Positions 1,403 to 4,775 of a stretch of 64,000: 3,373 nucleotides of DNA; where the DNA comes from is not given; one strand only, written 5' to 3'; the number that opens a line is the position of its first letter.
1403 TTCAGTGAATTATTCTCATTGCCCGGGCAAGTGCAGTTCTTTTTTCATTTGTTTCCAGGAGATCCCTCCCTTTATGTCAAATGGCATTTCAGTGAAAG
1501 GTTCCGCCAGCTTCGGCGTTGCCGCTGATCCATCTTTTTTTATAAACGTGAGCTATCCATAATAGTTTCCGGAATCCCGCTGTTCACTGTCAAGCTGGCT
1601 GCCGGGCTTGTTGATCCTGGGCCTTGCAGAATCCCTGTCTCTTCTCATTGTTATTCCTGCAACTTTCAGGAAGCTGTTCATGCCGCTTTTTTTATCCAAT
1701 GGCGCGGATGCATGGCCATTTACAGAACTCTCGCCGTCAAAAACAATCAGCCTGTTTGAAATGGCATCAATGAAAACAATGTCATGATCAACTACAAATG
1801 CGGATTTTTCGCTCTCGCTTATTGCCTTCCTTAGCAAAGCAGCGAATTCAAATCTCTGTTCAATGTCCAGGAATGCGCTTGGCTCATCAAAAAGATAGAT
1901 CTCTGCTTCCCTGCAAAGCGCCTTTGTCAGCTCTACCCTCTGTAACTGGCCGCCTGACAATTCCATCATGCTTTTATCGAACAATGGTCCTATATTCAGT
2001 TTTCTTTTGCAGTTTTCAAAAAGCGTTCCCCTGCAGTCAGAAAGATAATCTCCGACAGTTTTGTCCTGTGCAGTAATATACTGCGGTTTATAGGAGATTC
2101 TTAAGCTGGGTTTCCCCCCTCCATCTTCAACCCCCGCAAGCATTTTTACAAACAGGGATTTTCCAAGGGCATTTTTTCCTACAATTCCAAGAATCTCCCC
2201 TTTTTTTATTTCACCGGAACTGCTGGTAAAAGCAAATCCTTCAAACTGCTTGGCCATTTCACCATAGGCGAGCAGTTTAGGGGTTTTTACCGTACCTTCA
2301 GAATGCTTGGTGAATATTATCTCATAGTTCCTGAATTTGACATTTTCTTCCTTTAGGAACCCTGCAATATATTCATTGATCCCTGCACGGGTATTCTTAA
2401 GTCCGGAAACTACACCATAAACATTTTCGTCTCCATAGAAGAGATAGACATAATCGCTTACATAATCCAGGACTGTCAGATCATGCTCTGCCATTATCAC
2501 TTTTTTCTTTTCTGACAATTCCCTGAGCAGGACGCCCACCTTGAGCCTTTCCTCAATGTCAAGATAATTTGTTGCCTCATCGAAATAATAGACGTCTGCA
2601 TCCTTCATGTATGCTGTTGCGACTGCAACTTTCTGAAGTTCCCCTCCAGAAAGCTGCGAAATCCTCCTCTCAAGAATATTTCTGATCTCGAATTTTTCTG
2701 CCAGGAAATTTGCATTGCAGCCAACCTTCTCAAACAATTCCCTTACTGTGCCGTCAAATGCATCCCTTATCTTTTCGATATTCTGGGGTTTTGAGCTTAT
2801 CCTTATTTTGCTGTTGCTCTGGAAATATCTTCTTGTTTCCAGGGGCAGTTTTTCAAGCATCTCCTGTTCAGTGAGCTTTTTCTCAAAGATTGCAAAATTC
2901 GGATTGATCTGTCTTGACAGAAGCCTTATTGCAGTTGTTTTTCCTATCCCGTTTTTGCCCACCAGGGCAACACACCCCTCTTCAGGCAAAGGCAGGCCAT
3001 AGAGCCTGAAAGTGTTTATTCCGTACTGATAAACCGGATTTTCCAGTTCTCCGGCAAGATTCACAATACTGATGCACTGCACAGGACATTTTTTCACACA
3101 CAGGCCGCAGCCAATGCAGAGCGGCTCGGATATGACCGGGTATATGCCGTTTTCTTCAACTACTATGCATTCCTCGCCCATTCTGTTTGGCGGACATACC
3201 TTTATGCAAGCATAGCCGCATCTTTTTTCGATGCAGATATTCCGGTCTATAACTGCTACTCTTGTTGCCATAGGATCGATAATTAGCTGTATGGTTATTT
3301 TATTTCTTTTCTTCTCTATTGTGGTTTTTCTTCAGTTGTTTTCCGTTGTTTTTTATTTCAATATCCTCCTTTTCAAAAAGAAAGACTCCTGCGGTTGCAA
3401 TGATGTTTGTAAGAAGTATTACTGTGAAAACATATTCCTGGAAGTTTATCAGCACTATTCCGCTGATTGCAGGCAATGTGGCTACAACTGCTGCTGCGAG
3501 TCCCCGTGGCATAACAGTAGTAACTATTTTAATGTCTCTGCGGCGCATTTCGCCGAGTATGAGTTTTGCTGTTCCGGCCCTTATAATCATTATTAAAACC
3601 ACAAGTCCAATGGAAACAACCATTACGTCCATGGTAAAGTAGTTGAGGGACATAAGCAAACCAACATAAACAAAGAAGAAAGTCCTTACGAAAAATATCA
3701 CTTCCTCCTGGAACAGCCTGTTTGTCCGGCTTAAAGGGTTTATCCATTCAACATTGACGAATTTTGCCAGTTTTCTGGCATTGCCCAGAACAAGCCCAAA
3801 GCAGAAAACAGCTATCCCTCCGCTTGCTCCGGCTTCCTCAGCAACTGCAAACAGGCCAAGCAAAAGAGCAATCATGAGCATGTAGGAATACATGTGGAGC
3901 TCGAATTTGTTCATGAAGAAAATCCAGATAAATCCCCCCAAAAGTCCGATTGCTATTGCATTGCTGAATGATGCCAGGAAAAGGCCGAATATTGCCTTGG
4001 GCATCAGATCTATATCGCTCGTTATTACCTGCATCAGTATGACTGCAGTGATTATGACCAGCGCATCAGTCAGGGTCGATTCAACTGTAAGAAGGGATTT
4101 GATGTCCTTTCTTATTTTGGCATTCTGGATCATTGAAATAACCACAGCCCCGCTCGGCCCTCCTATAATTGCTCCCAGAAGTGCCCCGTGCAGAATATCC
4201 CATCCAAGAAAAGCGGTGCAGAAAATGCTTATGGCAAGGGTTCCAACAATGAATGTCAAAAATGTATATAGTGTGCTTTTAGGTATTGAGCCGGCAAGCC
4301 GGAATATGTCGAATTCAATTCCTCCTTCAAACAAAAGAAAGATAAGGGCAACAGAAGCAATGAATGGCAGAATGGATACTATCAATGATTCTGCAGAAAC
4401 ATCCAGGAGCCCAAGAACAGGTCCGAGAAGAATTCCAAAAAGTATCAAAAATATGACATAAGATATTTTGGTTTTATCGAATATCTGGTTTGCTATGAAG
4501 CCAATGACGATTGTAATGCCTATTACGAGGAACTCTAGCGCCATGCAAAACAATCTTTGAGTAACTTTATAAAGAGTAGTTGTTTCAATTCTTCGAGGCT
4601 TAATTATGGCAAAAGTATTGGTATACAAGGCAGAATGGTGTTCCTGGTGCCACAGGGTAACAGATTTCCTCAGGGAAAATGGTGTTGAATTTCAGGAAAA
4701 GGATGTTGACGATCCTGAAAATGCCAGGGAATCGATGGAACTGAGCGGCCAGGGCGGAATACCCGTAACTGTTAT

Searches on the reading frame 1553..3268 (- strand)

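Call 17: search_protein_families(library=pfam, proteins=[window:1553-3268:-], max_evalue=0.00001)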
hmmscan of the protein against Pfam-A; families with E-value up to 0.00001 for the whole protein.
window:1553-3268:- (571 aa): 5 families
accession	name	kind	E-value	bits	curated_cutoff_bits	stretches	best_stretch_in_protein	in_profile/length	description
PF00005.33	ABC_tran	-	2.5e-33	116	25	2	94-234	8-137/137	ABC transporter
PF02463.25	SMC_N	-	2.9e-08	33.9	40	0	139-274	95-209/220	RecF/RecN/SMC N terminal domain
PF13304.12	AAA_21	-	4.4e-08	34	27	0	100-119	2-21/304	AAA domain, putative AbiEii toxin, Type IV TA system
PF14697.11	Fer4_21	-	9.6e-08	32.5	35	1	5-67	1-58/59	4Fe-4S dicluster domain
PF12837.12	Fer4_6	-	3.6e-07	30.2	25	0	44-66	2-24/24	4Fe-4S binding domain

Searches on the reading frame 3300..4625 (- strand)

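Call 17: search_protein_families(library=pfam, proteins=[window:3300-4625:-], max_evalue=0.00001)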
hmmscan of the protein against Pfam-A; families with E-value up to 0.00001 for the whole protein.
window:3300-4625:- (441 aa): 1 family
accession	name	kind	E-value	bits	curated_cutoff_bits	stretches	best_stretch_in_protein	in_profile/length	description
PF00999.27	Na_H_Exchanger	-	3.3e-32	112.2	26.2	1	41-414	6-369/375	Sodium/hydrogen exchanger, transmembrane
